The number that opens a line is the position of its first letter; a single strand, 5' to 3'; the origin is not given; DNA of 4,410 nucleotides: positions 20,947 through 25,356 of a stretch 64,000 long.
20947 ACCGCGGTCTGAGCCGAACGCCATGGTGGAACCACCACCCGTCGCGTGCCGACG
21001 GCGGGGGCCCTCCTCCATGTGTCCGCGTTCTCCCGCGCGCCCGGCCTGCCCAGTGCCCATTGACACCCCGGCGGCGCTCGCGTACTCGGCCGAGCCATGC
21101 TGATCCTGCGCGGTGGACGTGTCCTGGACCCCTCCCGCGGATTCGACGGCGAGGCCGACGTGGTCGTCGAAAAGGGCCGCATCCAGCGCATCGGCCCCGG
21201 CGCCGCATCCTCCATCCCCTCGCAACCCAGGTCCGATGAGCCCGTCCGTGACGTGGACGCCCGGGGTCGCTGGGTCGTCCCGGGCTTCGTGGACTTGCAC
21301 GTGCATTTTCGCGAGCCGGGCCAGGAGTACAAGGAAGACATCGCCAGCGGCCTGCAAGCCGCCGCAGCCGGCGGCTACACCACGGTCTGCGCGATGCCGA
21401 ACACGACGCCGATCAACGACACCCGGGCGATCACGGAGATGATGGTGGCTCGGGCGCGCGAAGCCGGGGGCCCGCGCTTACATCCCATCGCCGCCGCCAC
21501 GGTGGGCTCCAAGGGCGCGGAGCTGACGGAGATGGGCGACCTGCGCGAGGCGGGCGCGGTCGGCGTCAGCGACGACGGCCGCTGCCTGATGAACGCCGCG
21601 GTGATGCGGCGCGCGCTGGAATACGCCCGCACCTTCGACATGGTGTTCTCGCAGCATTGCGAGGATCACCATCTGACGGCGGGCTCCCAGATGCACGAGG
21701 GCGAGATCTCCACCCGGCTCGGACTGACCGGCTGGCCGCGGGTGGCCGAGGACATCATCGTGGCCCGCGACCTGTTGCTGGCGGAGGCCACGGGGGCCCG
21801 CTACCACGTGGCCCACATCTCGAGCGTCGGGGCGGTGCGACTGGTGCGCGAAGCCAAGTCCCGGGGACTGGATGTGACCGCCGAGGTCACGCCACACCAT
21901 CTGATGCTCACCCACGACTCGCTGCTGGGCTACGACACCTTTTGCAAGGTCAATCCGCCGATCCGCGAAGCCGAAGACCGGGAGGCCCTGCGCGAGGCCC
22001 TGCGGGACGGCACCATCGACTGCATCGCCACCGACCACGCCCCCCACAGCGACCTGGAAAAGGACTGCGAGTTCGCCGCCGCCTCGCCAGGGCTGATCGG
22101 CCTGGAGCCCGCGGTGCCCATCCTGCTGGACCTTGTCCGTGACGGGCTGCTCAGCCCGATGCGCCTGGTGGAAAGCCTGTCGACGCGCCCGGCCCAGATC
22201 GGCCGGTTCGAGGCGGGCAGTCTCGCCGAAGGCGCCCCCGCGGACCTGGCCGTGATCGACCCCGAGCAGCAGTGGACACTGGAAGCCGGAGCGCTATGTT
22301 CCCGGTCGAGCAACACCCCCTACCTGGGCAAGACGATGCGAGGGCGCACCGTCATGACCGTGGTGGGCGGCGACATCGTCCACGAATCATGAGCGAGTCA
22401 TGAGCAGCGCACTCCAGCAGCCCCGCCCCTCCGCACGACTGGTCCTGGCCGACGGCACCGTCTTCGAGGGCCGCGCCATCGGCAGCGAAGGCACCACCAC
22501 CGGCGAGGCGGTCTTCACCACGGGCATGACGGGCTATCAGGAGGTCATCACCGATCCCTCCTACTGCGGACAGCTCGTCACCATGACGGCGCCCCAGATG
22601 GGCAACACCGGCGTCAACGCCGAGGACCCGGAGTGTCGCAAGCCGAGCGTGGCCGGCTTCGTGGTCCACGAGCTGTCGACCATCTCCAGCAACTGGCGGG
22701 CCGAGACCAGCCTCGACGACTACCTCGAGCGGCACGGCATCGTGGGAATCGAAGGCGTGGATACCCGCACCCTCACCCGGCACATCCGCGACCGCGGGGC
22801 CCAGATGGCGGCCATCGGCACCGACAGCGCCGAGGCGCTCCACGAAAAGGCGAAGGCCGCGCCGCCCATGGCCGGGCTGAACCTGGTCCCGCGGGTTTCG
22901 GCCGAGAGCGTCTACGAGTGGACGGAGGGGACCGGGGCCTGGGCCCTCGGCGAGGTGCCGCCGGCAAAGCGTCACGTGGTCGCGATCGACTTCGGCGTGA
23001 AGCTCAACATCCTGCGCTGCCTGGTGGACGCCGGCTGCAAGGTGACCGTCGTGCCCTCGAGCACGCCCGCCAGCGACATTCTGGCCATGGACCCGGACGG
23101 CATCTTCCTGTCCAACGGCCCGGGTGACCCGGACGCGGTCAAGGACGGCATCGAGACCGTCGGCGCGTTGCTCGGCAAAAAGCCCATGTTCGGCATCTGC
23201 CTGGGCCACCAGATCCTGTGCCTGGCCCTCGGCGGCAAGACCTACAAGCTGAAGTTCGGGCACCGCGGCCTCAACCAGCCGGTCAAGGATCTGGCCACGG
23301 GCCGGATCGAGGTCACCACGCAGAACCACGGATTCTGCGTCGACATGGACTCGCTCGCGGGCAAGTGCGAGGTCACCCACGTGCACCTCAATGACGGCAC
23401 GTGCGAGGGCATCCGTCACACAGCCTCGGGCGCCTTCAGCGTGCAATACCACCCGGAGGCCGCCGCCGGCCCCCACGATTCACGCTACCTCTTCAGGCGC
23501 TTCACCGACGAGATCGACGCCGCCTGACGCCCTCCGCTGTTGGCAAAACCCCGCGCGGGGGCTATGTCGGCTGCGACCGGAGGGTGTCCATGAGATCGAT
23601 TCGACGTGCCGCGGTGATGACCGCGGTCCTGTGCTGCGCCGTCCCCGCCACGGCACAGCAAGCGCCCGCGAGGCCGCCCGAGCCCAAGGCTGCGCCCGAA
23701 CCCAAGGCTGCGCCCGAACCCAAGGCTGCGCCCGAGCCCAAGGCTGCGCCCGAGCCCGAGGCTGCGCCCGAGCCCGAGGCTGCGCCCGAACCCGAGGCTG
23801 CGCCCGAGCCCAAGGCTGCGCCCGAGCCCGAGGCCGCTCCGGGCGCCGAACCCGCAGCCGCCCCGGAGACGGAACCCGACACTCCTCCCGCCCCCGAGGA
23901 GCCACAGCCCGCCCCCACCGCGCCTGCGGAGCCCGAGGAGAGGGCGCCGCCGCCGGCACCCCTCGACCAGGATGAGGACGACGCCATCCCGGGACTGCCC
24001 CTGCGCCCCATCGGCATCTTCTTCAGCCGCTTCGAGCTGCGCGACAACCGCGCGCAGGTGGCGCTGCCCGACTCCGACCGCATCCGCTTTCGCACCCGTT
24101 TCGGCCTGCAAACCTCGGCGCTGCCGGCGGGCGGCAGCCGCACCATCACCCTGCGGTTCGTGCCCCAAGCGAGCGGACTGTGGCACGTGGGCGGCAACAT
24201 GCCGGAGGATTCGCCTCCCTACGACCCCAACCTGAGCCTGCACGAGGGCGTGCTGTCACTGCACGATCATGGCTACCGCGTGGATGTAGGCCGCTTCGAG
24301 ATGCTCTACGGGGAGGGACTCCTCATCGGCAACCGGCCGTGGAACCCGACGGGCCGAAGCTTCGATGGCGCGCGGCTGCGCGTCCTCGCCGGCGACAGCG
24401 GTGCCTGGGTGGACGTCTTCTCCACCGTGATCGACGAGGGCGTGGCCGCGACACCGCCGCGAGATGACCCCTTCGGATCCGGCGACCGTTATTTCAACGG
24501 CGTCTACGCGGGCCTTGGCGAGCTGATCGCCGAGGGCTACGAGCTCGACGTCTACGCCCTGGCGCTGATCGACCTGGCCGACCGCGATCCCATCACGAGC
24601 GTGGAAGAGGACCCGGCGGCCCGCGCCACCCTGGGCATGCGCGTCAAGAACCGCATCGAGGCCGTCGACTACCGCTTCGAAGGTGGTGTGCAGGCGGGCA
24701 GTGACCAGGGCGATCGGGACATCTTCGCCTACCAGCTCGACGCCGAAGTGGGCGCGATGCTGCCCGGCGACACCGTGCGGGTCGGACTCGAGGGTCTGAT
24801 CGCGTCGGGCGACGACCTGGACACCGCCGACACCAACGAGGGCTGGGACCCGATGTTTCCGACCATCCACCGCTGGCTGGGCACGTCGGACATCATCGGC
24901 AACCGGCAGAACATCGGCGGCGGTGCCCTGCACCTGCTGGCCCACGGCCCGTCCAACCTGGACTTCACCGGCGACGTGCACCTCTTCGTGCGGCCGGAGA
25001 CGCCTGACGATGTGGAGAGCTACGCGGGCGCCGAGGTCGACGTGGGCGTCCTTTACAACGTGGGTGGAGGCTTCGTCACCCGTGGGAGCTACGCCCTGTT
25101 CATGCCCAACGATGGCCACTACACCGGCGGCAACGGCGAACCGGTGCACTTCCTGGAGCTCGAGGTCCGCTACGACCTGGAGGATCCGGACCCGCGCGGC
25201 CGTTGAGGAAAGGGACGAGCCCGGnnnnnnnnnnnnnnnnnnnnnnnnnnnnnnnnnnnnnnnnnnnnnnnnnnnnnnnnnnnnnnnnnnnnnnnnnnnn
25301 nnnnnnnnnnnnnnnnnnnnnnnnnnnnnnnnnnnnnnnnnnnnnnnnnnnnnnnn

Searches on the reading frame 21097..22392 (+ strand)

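Call 60: search_protein_families(library=pfam, proteins=[window:21097-22392:+], max_evalue=0.0001)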
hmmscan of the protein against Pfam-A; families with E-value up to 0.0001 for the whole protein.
window:21097-22392:+ (431 aa): 3 families
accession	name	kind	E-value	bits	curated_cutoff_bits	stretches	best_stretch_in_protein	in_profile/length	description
PF01979.26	Amidohydro_1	-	1.3e-30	107.3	25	1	59-428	1-345/345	Amidohydrolase family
PF12890.13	DHOase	-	6.8e-17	62.3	21.2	1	58-243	2-139/142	Dihydro-orotase-like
PF07969.17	Amidohydro_3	-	5.9e-12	46.2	29.7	2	74-429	153-472/472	Amidohydrolase family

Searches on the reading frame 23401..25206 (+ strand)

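Call 60: search_protein_families(library=pfam, proteins=[window:23401-25206:+], max_evalue=0.0001)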
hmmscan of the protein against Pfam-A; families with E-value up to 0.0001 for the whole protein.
window:23401-25206:+ (601 aa): 1 family
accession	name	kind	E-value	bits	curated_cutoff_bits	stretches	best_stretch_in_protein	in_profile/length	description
PF13372.12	Alginate_exp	-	5.1e-13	49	25.2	1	292-542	94-335/395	Alginate export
